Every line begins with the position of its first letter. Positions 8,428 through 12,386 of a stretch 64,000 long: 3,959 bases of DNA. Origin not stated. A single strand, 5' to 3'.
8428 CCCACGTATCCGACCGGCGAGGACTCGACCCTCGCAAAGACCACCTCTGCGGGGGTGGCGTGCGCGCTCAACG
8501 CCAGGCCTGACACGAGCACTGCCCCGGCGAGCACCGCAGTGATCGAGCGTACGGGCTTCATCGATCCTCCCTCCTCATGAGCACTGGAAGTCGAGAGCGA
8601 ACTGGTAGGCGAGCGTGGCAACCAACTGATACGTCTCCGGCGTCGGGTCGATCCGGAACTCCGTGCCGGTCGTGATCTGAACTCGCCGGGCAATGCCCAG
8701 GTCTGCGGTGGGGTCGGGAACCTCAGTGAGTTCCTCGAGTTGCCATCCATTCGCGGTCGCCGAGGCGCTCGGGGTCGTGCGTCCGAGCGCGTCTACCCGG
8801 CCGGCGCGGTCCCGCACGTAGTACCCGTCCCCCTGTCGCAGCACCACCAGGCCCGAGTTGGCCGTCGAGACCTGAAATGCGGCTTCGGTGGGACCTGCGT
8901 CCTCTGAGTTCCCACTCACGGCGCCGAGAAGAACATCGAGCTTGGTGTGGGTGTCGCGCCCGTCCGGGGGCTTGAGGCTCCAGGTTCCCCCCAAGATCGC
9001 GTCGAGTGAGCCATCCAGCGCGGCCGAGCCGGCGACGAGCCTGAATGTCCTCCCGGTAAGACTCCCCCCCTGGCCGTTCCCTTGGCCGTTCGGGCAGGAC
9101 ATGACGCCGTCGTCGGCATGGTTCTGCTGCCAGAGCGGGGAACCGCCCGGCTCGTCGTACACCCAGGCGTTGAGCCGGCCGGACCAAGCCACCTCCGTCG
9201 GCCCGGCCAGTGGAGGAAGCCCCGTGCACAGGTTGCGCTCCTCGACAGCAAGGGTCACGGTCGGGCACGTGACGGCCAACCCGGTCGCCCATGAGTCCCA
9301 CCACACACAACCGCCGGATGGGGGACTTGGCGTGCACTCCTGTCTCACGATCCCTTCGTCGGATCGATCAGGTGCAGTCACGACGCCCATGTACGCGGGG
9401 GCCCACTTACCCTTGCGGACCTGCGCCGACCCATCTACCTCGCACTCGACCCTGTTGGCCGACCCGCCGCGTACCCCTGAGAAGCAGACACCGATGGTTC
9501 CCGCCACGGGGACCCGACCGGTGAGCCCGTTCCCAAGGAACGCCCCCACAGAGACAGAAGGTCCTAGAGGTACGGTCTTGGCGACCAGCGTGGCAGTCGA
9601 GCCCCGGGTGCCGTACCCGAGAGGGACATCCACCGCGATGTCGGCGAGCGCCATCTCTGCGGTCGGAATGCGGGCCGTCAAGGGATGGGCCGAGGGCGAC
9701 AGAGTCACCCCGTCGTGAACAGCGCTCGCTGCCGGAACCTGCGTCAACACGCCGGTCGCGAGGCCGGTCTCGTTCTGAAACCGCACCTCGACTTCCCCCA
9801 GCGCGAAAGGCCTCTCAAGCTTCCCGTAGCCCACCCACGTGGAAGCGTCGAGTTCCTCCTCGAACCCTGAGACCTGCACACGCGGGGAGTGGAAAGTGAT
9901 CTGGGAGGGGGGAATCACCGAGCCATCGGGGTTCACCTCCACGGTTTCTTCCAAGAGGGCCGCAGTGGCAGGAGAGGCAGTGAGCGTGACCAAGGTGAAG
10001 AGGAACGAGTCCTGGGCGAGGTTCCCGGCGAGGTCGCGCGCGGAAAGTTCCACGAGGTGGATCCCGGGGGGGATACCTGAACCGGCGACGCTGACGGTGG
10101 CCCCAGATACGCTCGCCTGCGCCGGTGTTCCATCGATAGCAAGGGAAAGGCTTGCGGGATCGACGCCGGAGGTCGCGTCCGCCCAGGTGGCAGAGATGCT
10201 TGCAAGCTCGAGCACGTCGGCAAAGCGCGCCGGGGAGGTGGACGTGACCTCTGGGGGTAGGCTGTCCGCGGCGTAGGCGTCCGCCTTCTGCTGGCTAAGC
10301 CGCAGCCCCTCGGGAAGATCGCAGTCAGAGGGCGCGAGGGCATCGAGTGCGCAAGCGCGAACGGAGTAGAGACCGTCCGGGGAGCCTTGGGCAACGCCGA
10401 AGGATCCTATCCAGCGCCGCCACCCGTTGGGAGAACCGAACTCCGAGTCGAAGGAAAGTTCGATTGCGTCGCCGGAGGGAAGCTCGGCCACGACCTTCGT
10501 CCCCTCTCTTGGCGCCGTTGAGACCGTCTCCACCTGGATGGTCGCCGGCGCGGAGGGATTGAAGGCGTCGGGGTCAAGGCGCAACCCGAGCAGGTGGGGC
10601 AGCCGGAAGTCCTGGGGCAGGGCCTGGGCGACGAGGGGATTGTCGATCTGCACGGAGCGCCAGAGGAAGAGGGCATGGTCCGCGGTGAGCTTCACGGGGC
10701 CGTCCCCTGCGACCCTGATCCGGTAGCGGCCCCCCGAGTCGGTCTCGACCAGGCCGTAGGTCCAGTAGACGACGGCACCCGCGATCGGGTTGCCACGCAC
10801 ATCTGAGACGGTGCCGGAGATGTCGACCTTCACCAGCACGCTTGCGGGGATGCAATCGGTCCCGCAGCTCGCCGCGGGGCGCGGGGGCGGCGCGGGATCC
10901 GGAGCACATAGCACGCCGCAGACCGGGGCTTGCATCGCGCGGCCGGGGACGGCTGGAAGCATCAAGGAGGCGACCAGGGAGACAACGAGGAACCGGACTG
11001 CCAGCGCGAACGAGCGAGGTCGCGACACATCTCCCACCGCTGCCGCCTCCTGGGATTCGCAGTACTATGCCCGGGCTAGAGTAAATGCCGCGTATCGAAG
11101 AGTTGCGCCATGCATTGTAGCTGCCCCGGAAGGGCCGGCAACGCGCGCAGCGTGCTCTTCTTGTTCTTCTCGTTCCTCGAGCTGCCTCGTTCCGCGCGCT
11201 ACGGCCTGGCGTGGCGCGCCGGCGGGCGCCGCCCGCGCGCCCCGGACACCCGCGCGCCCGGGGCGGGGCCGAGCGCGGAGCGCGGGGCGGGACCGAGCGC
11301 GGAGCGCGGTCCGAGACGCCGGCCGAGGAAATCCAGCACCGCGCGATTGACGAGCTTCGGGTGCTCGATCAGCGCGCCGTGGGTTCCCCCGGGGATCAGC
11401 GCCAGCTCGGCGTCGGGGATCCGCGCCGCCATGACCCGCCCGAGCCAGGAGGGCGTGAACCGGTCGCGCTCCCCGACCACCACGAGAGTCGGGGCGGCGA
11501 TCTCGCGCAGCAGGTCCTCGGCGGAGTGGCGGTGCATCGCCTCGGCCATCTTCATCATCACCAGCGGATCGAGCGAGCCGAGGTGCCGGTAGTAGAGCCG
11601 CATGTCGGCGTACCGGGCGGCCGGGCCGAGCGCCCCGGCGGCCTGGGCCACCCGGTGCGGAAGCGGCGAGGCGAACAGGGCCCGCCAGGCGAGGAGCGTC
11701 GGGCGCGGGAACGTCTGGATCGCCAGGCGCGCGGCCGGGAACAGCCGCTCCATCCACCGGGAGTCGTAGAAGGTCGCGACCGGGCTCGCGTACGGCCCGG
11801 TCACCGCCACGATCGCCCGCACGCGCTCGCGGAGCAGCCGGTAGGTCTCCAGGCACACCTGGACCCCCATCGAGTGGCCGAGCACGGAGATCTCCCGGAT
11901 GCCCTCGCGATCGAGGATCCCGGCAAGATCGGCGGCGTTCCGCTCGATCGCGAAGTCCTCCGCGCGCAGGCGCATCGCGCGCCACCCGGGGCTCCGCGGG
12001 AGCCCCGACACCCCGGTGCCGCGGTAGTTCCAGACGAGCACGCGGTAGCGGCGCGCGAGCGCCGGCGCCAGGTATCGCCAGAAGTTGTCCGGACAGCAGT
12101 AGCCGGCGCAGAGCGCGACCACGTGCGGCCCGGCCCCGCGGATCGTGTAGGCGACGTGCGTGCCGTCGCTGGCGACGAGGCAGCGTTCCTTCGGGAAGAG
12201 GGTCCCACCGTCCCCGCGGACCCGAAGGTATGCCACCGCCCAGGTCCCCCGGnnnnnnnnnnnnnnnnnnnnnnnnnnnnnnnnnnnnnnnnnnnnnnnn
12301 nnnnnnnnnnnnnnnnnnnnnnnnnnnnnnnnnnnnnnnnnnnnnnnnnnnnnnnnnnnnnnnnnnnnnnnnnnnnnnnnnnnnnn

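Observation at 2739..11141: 8-kb operon of large secreted proteins of unknown function with CarboxypepD_reg-like domains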

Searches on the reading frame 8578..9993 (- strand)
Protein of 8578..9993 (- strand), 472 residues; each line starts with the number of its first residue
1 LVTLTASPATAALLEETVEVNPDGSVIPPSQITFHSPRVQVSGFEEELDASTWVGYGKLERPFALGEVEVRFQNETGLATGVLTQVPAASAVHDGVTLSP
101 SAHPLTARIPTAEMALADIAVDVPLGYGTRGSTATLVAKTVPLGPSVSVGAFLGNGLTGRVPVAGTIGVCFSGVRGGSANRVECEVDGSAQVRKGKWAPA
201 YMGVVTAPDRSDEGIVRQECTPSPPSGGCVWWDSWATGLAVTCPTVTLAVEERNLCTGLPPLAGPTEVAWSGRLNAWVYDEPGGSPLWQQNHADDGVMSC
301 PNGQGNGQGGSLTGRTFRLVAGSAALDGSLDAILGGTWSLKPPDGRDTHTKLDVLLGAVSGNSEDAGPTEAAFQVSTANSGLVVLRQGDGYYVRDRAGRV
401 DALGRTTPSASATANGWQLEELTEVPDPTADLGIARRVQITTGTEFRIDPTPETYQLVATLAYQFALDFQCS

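Call 41: find_homologous_proteins(query=A4, max_evalue=0.01)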
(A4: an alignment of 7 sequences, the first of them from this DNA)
Query A4 (7 sequences) (472 aa, profile of the alignment): 3 proteins with E <= 0.01 among 8000 candidates.
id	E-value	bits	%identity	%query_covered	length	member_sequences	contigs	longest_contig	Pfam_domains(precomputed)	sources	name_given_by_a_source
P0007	8.8e-188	643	100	100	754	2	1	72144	PF13620.13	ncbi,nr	ncbi:MAG: hypothetical protein HY775_08485 [Acidobacteria bacterium]|nr:hypothetical protein [Acidob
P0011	1.7e-182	626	43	99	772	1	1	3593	-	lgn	-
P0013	2.3e-170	586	31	99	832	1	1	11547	-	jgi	jgi:hypothetical protein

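Call 86: search_solved_structures(query=A4, max_evalue=1)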
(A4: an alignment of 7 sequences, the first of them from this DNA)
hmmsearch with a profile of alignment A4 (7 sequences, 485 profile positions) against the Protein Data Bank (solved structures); distinct sequences matched with E-value up to 1: 0.

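Call 95: search_protein_families(library=pfam, alignment_id=A4, max_evalue=1)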
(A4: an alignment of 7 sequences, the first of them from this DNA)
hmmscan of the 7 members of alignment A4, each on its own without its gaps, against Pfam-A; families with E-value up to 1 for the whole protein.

A. member 1, seq(472 aa): 0 families

B. families by the number of members that match (of 7 scanned): 1 family
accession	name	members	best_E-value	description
PF13785.11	DUF4178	1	0.065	Domain of unknown function (DUF4178)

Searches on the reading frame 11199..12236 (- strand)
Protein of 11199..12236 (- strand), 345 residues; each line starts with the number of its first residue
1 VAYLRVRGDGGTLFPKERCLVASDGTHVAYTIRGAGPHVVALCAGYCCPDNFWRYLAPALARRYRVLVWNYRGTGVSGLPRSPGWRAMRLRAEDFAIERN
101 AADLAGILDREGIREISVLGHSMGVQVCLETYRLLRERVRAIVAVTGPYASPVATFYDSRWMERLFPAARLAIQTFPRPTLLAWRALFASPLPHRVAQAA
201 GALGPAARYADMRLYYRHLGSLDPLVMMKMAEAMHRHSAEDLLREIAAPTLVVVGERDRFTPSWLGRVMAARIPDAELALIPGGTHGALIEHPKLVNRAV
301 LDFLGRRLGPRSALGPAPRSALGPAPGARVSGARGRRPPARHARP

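Call 21: search_protein_families(library=pfam, proteins=[window:11199-12236:-], max_evalue=0.001)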
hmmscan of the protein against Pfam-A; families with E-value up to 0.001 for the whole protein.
window:11199-12236:- (345 aa): 4 families
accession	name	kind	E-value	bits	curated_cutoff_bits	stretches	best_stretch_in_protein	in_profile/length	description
PF00561.26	Abhydrolase_1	-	1.3e-19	71.3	25.8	1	49-293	13-245/245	alpha/beta hydrolase fold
PF12697.13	Abhydrolase_6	-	7.8e-18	66.4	26.3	1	47-299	8-217/217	Alpha/beta hydrolase family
PF12146.15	Hydrolase_4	-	2.3e-11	43.9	27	1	39-291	6-237/239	Serine aminopeptidase, S33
PF08386.16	Abhydrolase_4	-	2.1e-06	28.2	21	1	245-304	32-91/103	TAP-like protein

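Call 51: find_encoding_contigs(protein=window:11199-12236:-, flank=10000)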
Protein window:11199-12236:- (345 aa): no gene with exactly this product is on record in the collection.
